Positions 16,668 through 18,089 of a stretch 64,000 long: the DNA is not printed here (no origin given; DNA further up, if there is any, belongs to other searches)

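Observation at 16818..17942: Chorismate-mutase-like (AroQ) domain fused to a SAM-dependent methyltransferase, next to trpS and a TrpD-like gene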

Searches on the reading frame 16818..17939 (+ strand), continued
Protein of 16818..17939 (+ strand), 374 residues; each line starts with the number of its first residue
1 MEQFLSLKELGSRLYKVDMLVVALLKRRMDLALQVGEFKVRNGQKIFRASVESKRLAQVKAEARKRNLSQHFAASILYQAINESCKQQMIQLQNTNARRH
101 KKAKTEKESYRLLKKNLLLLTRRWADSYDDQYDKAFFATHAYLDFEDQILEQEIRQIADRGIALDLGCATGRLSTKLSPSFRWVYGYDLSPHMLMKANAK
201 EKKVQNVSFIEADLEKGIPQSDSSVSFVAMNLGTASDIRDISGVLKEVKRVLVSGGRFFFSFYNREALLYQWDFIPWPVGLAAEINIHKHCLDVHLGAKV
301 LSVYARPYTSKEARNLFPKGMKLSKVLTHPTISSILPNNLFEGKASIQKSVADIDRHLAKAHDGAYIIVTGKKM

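Call 52: search_protein_families(library=padloc, proteins=[window:16818-17939:+], max_evalue=0.01)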
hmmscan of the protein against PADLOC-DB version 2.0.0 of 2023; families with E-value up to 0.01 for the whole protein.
window:16818-17939:+ (374 aa): 1 family
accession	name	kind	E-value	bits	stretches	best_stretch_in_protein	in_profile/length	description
PDLC04134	mad2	-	3e-14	50.7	1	155-268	287-402/492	mads_2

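Call 80: fold_search(model_id=the predicted structure, library=pdb)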
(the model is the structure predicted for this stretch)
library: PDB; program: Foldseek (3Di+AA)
matches with E <= 10: 1959; with E <= 0.001: 1560
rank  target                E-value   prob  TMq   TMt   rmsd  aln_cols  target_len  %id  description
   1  2avn_A                1.1e-14  1.00  0.51  0.74   3.9       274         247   20  CRYSTAL STRUCTURE OF A UBIQUINONE/MENAQUINONE BIOSYNTHESIS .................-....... PROTEIN (TM1389) FROM THERMOTOGA  (released 2005-10-18)
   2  6f5z_B                3.2e-14  1.00  0.45  0.71   5.6       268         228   16  Complex between the Haloferax volcanii Trm112 methyltransferase activator and the Hvo_0019 putative methyltransferase (released 2018-07-11)
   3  6f5z_A                9.1e-14  1.00  0.43  0.67   5.8       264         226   16  Complex between the Haloferax volcanii Trm112 methyltransferase activator and the Hvo_0019 putative methyltransferase (released 2018-07-11)
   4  3l8d                  4.0e-13  1.00  0.39  0.67   6.0       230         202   18  Crystal structure of methyltransferase from Bacillus Thuringiensis (released 2010-01-12)
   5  6uv6_C                1.3e-12  1.00  0.37  0.50   8.1       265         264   17  AtmM with bound rebeccamycin analogue (released 2020-11-25)
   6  3g5l_B                1.8e-12  1.00  0.43  0.71   4.9       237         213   18  Crystal structure of putative S-adenosylmethionine dependent methyltransferase from Listeria monocytogenes (released 2009-02-17)
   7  3bus_A                1.8e-12  1.00  0.38  0.54   8.3       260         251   19  Crystal Structure of RebM (released 2008-03-25)
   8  6uvq_A                2.7e-12  1.00  0.39  0.54   8.0       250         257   18  Crystal structure of Apo AtmM (released 2020-11-25)
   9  1wzn_A                3.3e-12  1.00  0.44  0.64   6.5       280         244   18  Crystal Structure of the SAM-dependent methyltransferase from Pyrococcus horikoshii OT3 (released 2006-03-14)
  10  1xxl_A                3.7e-12  1.00  0.36  0.55   8.5       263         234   17  The crystal structure of YcgJ protein from Bacillus subitilis at 2.1 A resolution (released 2004-11-23)
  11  3g5l_A                4.7e-12  1.00  0.44  0.69   5.4       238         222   18  Crystal structure of putative S-adenosylmethionine dependent methyltransferase from Listeria monocytogenes (released 2009-02-17)
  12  3bkw_B                5.0e-12  1.00  0.41  0.68   6.6       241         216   16  Crystal structure of S-adenosylmethionine dependent methyltransferase (NP_104914.1) from Mesorhizobium loti at 1.60 A  (released 2007-12-18)
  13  6uv6_A                5.0e-12  1.00  0.37  0.51   7.9       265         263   17  AtmM with bound rebeccamycin analogue (released 2020-11-25)
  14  3bus_B                5.0e-12  1.00  0.39  0.57   8.0       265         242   19  Crystal Structure of RebM (released 2008-03-25)
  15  3bkw_A                5.3e-12  1.00  0.39  0.63   7.6       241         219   17  Crystal structure of S-adenosylmethionine dependent methyltransferase (NP_104914.1) from Mesorhizobium loti at 1.60 A  (released 2007-12-18)
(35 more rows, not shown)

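Call 85: find_related_loci(query=A1, collection=viral_contigs, flank=6000)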
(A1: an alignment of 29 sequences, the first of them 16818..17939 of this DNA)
Query A1 (374 aa) in viral_contigs; peptide patterns used: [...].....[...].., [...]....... (x = any residue, [..] = any of these).
41 stretches matched a pattern, but none encodes a relative of the query by tblastn (E <= 1e-3).

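Call 94: search_protein_families(library=pfam, proteins=[L003:14192-15025:-, L003:12548-13996:-], max_evalue=0.01)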
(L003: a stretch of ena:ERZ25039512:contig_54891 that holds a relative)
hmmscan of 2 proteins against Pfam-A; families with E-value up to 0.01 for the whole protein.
L003:14192-15025:- (278 aa): 0 families

L003:12548-13996:- (483 aa): 0 families

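Call 96: search_protein_families(library=ncbifam, proteins=[L001:9559-10206:+], max_evalue=0.01)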
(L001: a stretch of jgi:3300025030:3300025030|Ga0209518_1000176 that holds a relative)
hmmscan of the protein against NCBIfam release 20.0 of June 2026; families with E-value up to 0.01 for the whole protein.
L001:9559-10206:+ (216 aa): 0 families
